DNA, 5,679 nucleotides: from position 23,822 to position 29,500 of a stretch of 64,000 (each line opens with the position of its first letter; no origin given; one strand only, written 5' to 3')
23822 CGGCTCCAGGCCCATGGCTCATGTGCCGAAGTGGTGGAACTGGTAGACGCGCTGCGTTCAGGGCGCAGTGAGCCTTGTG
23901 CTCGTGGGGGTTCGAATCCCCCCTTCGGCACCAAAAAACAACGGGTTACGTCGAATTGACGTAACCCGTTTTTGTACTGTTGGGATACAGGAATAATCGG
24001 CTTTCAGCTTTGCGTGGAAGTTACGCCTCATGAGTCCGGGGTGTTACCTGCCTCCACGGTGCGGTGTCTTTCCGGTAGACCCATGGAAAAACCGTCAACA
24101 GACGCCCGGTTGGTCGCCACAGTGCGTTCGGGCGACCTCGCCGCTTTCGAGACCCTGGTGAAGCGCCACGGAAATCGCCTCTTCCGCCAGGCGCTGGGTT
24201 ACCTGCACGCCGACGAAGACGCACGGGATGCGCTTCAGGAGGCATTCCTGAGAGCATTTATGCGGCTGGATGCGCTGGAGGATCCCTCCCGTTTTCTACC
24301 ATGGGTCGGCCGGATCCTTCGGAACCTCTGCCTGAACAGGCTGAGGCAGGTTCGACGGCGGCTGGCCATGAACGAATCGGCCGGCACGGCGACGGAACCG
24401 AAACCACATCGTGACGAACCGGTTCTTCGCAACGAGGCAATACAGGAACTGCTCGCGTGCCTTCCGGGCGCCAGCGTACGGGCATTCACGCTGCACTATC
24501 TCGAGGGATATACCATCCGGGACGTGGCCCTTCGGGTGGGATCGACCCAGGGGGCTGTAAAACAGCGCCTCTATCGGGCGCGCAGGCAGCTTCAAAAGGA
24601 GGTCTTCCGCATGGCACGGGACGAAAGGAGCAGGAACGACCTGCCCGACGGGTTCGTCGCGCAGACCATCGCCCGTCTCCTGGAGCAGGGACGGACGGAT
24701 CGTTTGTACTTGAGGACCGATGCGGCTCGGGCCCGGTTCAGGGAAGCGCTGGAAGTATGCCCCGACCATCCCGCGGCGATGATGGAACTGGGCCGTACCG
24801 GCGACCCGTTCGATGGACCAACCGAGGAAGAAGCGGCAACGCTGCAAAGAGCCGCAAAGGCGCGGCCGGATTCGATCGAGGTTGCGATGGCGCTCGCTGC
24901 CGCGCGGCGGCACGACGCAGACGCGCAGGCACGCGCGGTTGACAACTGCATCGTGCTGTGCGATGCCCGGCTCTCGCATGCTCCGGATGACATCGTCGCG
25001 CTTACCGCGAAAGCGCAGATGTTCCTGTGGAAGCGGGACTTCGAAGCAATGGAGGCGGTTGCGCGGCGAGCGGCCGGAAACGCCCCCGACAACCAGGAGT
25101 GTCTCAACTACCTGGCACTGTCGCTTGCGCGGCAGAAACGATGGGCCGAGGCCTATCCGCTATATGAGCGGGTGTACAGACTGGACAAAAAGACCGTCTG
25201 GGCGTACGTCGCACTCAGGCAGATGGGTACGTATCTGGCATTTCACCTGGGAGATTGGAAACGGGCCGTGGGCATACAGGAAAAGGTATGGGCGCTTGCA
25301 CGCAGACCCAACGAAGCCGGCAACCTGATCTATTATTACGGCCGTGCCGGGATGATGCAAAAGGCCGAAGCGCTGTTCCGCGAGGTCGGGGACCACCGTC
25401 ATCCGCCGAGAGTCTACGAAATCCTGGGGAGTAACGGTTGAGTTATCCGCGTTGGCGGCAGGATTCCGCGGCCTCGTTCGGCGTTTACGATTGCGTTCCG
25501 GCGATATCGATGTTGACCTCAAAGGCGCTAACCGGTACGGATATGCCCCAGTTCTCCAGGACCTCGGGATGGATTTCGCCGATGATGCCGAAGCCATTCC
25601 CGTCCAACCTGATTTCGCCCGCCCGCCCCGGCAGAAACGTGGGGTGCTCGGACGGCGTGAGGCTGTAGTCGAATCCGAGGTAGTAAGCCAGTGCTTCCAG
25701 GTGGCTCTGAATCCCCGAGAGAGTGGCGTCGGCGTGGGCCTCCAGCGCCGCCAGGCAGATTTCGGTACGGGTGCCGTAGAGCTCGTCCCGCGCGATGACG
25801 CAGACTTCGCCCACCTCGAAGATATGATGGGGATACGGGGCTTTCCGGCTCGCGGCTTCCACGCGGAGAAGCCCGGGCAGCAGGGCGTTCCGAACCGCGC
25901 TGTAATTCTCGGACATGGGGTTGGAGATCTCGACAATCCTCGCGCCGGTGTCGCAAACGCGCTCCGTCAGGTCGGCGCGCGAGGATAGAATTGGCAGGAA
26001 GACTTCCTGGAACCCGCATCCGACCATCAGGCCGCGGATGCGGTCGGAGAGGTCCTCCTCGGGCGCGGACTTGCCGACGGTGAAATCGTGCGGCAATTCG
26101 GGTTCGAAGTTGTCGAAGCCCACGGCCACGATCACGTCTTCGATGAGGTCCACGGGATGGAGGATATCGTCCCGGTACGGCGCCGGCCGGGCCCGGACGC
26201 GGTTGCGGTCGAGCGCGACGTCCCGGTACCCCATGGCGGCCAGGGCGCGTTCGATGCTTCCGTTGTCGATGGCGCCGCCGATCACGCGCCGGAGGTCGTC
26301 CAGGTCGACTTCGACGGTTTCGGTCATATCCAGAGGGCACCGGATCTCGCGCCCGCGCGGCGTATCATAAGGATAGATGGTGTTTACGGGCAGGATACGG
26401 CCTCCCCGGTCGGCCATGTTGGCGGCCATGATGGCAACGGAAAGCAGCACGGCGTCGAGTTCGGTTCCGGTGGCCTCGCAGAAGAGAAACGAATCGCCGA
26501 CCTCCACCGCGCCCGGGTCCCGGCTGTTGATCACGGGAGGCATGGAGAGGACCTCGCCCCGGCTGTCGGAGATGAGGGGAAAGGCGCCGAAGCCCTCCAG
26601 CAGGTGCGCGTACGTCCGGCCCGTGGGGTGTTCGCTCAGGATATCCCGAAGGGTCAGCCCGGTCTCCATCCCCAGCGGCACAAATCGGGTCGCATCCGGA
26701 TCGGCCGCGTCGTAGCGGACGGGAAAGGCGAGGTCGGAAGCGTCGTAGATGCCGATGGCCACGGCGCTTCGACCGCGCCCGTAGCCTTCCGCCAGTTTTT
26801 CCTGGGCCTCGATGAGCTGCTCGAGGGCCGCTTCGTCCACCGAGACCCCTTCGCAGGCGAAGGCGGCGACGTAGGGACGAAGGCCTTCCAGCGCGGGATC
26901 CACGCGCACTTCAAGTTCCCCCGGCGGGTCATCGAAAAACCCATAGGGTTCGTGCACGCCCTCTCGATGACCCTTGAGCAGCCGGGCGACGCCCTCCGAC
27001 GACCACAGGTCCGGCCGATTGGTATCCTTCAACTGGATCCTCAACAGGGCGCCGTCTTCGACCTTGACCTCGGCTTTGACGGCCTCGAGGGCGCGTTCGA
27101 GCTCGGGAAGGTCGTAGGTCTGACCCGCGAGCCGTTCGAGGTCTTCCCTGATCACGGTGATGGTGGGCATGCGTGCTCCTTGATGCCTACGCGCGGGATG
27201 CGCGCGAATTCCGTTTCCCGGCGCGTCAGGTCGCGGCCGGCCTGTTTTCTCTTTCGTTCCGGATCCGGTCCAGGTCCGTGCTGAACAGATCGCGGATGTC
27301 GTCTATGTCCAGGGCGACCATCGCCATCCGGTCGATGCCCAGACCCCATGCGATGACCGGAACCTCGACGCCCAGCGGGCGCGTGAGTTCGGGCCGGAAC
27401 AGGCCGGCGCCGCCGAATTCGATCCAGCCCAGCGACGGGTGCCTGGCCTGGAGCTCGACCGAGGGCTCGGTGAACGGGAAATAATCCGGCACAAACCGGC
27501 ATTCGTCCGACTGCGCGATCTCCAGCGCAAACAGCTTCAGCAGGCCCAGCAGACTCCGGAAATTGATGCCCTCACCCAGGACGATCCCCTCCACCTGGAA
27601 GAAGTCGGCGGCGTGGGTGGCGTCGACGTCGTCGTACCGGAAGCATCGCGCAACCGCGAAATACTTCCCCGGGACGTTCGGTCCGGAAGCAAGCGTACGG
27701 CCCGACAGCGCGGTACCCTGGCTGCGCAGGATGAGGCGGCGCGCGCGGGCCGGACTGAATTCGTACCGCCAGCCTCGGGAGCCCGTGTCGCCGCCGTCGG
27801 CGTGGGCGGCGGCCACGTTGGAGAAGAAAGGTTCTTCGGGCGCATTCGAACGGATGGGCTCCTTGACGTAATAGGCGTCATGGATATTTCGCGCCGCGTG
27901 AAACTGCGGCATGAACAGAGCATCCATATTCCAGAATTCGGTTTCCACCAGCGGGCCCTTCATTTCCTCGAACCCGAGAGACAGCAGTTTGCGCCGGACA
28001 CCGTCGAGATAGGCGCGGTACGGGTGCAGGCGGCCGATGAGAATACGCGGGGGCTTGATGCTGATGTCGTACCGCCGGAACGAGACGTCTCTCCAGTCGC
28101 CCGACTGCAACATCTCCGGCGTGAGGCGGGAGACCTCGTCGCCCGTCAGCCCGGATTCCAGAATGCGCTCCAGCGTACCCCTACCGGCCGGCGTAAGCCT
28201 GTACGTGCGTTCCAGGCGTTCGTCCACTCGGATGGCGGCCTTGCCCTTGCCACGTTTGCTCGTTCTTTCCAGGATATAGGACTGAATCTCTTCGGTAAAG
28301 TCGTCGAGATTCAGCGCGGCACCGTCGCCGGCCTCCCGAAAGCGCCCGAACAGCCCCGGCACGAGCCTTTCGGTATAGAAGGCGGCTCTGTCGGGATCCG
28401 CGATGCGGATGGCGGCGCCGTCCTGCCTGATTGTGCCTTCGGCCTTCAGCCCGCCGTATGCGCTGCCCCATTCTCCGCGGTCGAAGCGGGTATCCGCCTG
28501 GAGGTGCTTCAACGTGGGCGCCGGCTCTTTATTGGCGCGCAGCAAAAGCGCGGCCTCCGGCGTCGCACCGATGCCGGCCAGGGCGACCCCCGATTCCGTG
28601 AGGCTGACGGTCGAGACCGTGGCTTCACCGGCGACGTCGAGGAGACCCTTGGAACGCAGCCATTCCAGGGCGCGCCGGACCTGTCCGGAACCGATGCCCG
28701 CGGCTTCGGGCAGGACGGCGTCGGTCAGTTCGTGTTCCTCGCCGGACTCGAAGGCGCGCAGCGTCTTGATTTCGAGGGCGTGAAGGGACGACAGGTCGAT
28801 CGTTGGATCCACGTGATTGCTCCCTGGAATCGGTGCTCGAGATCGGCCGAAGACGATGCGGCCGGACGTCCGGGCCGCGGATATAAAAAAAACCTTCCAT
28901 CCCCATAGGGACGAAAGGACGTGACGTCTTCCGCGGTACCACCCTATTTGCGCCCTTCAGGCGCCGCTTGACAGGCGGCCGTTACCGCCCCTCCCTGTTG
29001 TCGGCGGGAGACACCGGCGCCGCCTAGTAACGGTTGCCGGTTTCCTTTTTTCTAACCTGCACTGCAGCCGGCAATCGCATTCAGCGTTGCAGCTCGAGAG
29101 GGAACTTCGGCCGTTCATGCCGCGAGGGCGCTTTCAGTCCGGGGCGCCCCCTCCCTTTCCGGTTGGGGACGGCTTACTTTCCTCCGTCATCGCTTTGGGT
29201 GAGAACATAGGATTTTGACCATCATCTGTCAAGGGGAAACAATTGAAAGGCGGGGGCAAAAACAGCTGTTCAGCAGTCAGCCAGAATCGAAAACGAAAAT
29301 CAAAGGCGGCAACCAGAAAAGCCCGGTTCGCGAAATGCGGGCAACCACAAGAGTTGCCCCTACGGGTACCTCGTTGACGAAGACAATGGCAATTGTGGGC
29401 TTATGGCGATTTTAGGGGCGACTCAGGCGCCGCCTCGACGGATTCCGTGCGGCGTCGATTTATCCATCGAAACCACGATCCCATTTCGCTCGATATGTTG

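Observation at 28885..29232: T-box riboswitch with a consensus promoter controlling an archaeal/eukaryal-type PheRS operon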

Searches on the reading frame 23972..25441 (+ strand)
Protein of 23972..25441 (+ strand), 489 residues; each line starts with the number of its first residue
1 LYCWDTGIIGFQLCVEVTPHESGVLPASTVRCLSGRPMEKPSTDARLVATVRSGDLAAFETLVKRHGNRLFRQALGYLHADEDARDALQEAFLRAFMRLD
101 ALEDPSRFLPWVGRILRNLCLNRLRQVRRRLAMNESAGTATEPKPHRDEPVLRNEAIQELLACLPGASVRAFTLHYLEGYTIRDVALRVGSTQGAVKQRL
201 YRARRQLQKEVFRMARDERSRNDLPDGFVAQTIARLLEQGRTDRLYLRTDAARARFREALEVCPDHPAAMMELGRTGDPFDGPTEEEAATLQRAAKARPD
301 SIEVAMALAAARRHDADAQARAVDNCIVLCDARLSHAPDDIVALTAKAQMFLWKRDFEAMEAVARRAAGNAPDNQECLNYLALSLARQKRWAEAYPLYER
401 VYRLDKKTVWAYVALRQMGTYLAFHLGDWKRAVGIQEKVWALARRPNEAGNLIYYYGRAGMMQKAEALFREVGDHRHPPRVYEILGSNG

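Call 5: search_protein_families(library=pfam, proteins=[window:23972-25441:+])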
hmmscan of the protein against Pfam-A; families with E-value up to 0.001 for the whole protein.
window:23972-25441:+ (489 aa): 10 families
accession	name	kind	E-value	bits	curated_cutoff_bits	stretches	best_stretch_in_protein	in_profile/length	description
PF08281.18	Sigma70_r4_2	-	1.7e-12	47.2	25.7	1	155-207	2-54/54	Sigma-70, region 4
PF04542.20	Sigma70_r2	-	2.9e-12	46.6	24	1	62-129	1-70/71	Sigma-70 region 2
PF13428.12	TPR_14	-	3e-08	34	23.5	0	248-275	16-43/44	Tetratricopeptide repeat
PF07638.17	Sigma70_ECF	-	3.3e-07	30.8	21.1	1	45-211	5-183/185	ECF sigma factor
PF04545.22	Sigma70_r4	-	1.1e-06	28.5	24.1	1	160-209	1-50/50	Sigma-70, region 4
PF07719.23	TPR_2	-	0.00047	20.5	27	0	376-406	2-32/34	Tetratricopeptide repeat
PF12895.13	ANAPC3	-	0.00049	20.8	27.2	0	322-400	4-81/82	Anaphase-promoting complex, cyclosome, subunit 3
PF13432.12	TPR_16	-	0.00056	20.8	32.7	0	358-405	14-61/65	Tetratricopeptide repeat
PF13424.12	TPR_12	-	0.0006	20.4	30.1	1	378-444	6-76/77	Tetratricopeptide repeat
PF13431.12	TPR_17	-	0.00078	20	24.4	0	371-394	9-32/34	Tetratricopeptide repeat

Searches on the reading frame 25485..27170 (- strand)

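Call 5: search_protein_families(library=pfam, proteins=[window:25485-27170:-])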
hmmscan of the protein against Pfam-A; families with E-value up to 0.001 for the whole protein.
window:25485-27170:- (561 aa): 2 families
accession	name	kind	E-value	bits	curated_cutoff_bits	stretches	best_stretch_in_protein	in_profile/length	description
PF17759.6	tRNA_synthFbeta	-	1.6e-35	123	22.4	1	364-554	10-214/214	Phenylalanyl tRNA synthetase beta chain CLM domain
PF03484.21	B5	-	7.3e-15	55.4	28.6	1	286-352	1-67/67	tRNA synthetase B5 domain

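Call 17: search_protein_families(library=ncbifam, proteins=[window:25485-27170:-])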
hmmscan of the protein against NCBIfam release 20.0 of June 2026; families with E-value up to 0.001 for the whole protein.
window:25485-27170:- (561 aa): 2 families
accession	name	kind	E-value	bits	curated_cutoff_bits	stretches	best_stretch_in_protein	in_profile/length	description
TIGR00471.1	pheT_arch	equivalog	5.7e-139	464.1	282.65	1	1-555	1-548/551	phenylalanine--tRNA ligase subunit beta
TIGR00472.1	pheT_bact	equivalog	2.3e-32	112.1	402.65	1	283-555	405-689/798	phenylalanine--tRNA ligase subunit beta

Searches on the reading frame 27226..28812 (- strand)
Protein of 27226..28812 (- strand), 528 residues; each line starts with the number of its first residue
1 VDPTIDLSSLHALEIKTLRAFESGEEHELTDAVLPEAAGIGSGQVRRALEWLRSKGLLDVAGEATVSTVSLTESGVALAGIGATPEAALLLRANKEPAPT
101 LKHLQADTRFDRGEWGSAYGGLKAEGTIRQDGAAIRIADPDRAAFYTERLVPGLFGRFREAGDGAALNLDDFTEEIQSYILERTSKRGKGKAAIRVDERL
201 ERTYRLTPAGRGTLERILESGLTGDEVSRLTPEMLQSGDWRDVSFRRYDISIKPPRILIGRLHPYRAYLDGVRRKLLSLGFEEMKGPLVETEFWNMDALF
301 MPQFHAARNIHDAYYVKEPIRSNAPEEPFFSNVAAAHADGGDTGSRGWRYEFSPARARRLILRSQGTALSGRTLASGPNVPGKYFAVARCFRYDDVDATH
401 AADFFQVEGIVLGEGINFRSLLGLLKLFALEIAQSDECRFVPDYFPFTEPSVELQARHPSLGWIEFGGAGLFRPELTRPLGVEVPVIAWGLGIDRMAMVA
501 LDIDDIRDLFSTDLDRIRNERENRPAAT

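Call 5: search_protein_families(library=pfam, proteins=[window:27226-28812:-])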
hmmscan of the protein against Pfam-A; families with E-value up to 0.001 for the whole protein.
window:27226-28812:- (528 aa): 2 families
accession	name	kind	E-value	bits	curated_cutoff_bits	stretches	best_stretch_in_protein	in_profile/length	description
PF01409.25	tRNA-synt_2d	-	5.5e-79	265.6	19.8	1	248-518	2-244/246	tRNA synthetases class II core domain (F)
PF00152.25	tRNA-synt_2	-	2.7e-05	23.8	25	0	382-408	92-118/308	tRNA synthetases class II (D, K and N)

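Call 14: find_related_loci(query=window:27226-28812:-, collection=genome_contigs, flank=1500)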
Query window:27226-28812:- (528 aa) in genome_contigs; peptide patterns used: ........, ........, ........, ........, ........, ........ (x = any residue, [..] = any of these).
600 stretches matched a pattern (row limit reached: there are more); 526 encode a relative of the query (tblastn E <= 1e-3); the best 80 are kept; 80 distinct loci.
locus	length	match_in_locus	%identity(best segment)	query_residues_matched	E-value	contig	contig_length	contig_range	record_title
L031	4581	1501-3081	87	1-527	0e+0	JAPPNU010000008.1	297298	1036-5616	MAG: Gemmatimonadota bacterium isolate RHO3_bin_7 NODE_37_length_297298_cov_39.234350, whole genome shotgun sequence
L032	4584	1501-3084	83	1-528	0e+0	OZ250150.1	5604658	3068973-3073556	MAG: Candidatus Latescibacterota bacterium isolate 5c13c588-1760-4ea4-89ab-5ccd14670b69 genome assembly, chromosome: 1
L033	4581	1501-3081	85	1-527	0e+0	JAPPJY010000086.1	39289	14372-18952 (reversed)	MAG: Gemmatimonadota bacterium isolate RHO2_bin_5 NODE_1540_length_39289_cov_32.159479, whole genome shotgun sequence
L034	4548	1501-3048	74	4-521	0e+0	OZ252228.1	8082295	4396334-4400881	MAG: Candidatus Latescibacterota bacterium isolate 2d5a3a6b-ac94-4199-888f-c4fbb53c5f42 genome assembly, chromosome: 1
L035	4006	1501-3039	70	4-521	0e+0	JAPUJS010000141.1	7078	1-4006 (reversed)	MAG: bacterium isolate KW1-S15_112 KW1-S15_112_cg141, whole genome shotgun sequence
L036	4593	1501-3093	71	2-528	0e+0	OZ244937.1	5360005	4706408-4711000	MAG: Candidatus Latescibacterota bacterium isolate 1c493fcc-a489-4500-a9bd-4f4019e95c1e genome assembly, chromosome: 1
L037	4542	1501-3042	70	5-521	0e+0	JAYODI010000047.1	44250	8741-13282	MAG: Candidatus Latescibacterota bacterium isolate 139553_S155_metabat_bins_2.tsv.104 NODE_1089_length_44250_cov_8.11743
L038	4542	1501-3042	69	5-521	0e+0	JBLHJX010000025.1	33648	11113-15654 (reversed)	MAG: Candidatus Latescibacterota bacterium isolate 3300054698_44 Ga0535670_0001509, whole genome shotgun sequence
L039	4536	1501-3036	70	5-521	0e+0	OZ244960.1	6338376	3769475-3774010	MAG: Candidatus Latescibacterota bacterium isolate 84ceb019-2832-410a-8319-f59b3e32517b genome assembly, chromosome: 1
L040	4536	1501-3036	69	5-521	0e+0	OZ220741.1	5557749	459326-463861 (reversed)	MAG: Candidatus Latescibacterota bacterium isolate a9e09e5c-d410-47d8-823c-ef7e39eb5a37 genome assembly, chromosome: 1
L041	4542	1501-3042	69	3-521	0e+0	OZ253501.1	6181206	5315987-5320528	MAG: Candidatus Latescibacterota bacterium isolate f485d00f-16df-4488-a4d1-ddfd292eb512 genome assembly, chromosome: 1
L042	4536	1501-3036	69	5-521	0e+0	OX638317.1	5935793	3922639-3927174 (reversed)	MAG: uncultured Latescibacteria bacterium isolate cbbe8a84-e08a-4d06-a76e-2eb930d8ff24 genome assembly, chromosome: 1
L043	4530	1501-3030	69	5-521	0e+0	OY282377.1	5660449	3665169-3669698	MAG: uncultured Latescibacteria bacterium genome assembly, chromosome: 1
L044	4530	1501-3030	69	5-521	0e+0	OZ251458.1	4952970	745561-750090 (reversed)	MAG: Candidatus Latescibacterota bacterium isolate 0d485872-e18d-4011-b7de-a34ce824adf8 genome assembly, chromosome: 1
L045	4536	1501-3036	68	5-521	0e+0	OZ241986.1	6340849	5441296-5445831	MAG: Candidatus Latescibacterota bacterium isolate 0d522d25-140f-41b3-910f-d932058e053c genome assembly, chromosome: 1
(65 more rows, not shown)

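Call 17: search_protein_families(library=ncbifam, proteins=[window:27226-28812:-])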
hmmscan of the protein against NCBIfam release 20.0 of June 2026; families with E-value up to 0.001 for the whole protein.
window:27226-28812:- (528 aa): 5 families
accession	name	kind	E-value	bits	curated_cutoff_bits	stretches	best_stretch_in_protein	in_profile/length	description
NF003210.0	PRK04172.1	equivalog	1.8e-154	515.2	350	1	9-521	3-492/496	phenylalanine--tRNA ligase subunit alpha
TIGR00468.1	pheS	equivalog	2.1e-98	329.6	237.45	1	224-519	33-321/324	phenylalanine--tRNA ligase subunit alpha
NF051887.1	PheS_related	equivalog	1.4e-21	77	300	1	359-513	71-232/349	PheS-related mystery ligase SrmL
TIGR00469.1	pheS_mito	equivalog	3e-19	69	258.35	1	431-514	252-337/451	phenylalanine--tRNA ligase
TIGR00470.1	sepS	equivalog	1.3e-13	50.3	380.65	1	362-510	185-341/533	O-phosphoserine--tRNA ligase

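Call 50: find_homologous_proteins(query=window:27226-28812:-, max_evalue=1e-30)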
Query window:27226-28812:- (528 aa): 7214 proteins with E <= 1e-30 among 8000 candidates; the best 120 are listed.
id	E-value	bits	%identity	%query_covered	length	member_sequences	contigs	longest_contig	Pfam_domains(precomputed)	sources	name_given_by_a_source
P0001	0.0e+0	1129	95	100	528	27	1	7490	PF01409.26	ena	-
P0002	0.0e+0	1036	87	100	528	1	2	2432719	PF01409.26,PF00152.26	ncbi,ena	-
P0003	0.0e+0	1035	87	99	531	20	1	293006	PF01409.26,PF00152.26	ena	-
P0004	0.0e+0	1030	87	100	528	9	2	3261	PF01409.26,PF00152.26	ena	-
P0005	0.0e+0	1029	86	100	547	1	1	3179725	PF01409.26,PF00152.26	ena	-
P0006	0.0e+0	1025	87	100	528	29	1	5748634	PF01409.26,PF00152.26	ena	-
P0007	9.2e-295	997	84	100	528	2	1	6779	PF01409.26,PF00152.26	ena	-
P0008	1.5e-292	989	85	100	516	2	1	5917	PF01409.26,PF00152.26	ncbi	-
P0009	2.0e-266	903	77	98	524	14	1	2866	PF01409.26,PF00152.26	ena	-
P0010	5.8e-262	888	75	98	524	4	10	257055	PF01409.26,PF00152.26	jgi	jgi:phenylalanyl-tRNA synthetase alpha chain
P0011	2.5e-258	876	74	98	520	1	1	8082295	PF01409.26,PF00152.26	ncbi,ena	-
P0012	9.1e-251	851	72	98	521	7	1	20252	PF01409.26,PF00152.26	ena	-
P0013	6.4e-250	849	72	99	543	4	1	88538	PF01409.26,PF00152.26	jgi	jgi:phenylalanyl-tRNA synthetase alpha chain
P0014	2.7e-248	843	72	98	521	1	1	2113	PF01409.26,PF00152.26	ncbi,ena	-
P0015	7.2e-248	842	73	98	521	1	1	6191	PF01409.26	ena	-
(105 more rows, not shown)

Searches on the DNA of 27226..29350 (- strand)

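Call 4: search_rna_families(source=window, start=28750, end=29350, threshold=evalue, max_evalue=10, show_alignments=5)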
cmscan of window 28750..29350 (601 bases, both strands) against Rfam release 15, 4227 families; matches with E-value up to 10: 4.
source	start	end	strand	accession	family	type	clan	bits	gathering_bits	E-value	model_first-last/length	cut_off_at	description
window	28904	29199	-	RF00230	T-box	Cis-reg; leader;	-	71.5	93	1.6e-15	1-219/219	no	T-box leader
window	29009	29066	-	RF00382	DnaX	Cis-reg; frameshift_element;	-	19.4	35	0.074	1-65/65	no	DnaX ribosomal frameshifting element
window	28959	29057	-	RF00634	SAM-IV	Cis-reg; riboswitch;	CL00012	18.4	38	1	1-116/116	no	SAM (S-adenosyl methionine) riboswitch aptamer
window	28968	28993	-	RF00617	cHP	Cis-reg;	CL00129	14.5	40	3.9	17-41/45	no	Flavivirus capsid hairpin cHP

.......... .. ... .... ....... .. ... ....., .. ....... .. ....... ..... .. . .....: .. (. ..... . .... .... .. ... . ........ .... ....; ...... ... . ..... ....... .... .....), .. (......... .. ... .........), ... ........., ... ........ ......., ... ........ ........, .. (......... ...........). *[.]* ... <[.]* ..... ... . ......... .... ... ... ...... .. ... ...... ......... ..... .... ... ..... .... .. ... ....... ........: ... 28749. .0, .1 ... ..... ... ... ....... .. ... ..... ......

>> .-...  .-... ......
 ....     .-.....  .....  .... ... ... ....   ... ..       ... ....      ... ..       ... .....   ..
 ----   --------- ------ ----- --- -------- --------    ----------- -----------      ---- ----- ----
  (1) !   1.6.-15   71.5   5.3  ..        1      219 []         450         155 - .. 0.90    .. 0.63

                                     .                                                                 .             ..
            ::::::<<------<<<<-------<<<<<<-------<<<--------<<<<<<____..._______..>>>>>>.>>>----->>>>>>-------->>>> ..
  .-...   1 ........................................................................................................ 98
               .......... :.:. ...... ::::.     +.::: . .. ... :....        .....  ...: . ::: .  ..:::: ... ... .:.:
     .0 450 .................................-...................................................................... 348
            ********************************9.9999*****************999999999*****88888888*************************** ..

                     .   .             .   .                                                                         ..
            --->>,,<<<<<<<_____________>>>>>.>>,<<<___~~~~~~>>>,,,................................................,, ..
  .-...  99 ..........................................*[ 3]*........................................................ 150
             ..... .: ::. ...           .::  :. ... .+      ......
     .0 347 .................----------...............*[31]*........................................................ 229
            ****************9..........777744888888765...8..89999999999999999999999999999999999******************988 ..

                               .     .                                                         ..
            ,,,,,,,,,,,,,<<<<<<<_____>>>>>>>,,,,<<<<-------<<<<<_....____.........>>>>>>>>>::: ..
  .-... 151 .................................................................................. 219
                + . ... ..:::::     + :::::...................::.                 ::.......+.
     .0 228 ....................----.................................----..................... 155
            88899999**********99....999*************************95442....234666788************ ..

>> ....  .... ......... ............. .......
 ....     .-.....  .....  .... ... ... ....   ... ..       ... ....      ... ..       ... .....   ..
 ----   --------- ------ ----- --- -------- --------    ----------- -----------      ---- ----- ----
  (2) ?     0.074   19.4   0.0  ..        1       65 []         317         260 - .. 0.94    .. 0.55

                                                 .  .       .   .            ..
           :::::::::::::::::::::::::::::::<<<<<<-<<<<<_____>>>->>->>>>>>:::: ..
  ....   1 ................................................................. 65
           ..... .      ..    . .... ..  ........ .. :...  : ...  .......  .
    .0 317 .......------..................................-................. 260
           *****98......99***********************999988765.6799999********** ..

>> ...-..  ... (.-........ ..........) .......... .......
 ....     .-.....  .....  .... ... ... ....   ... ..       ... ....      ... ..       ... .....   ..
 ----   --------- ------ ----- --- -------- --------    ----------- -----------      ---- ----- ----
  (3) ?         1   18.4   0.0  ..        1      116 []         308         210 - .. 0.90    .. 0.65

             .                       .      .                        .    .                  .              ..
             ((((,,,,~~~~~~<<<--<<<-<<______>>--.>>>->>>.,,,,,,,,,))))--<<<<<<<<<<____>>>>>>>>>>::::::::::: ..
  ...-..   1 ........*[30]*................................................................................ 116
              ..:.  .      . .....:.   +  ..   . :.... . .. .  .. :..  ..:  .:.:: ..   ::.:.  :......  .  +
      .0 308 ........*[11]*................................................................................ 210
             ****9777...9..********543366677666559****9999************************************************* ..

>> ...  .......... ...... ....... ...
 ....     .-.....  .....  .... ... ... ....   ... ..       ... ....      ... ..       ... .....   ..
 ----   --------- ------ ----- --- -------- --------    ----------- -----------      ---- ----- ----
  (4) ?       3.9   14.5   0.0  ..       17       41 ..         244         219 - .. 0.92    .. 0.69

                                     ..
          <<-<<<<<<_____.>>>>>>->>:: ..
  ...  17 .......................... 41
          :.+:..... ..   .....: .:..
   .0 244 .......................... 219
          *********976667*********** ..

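Call 18: search_rna_families(sources=[L052, L053, L054, L056, L057, L058, L059, L063, L067, L068, L049, L047, L051, L109, L091], threshold=evalue, max_evalue=0.01)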
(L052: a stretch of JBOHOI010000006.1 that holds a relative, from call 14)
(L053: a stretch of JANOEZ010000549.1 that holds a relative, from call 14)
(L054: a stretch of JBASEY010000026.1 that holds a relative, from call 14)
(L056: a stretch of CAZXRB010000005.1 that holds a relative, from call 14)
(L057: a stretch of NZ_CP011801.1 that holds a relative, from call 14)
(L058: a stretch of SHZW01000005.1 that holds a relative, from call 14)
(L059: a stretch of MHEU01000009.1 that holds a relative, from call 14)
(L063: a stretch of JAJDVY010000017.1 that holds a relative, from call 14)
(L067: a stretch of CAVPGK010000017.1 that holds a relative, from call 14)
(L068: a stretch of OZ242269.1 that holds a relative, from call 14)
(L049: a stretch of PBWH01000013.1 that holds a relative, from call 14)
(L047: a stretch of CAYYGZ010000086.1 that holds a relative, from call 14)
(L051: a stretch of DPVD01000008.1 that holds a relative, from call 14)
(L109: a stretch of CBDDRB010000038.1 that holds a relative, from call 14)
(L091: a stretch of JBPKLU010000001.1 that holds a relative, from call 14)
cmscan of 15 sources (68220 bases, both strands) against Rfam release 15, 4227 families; matches with E-value up to 0.01: 3.
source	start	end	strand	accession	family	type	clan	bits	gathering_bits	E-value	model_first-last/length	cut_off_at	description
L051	919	1172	+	RF00230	T-box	Cis-reg; leader;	-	97.8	93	2.9e-20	1-219/219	no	T-box leader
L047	1140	1412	+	RF00230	T-box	Cis-reg; leader;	-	83.9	93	1.1e-16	1-219/219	no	T-box leader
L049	1172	1452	+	RF00230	T-box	Cis-reg; leader;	-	66.2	93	4e-12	1-219/219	no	T-box leader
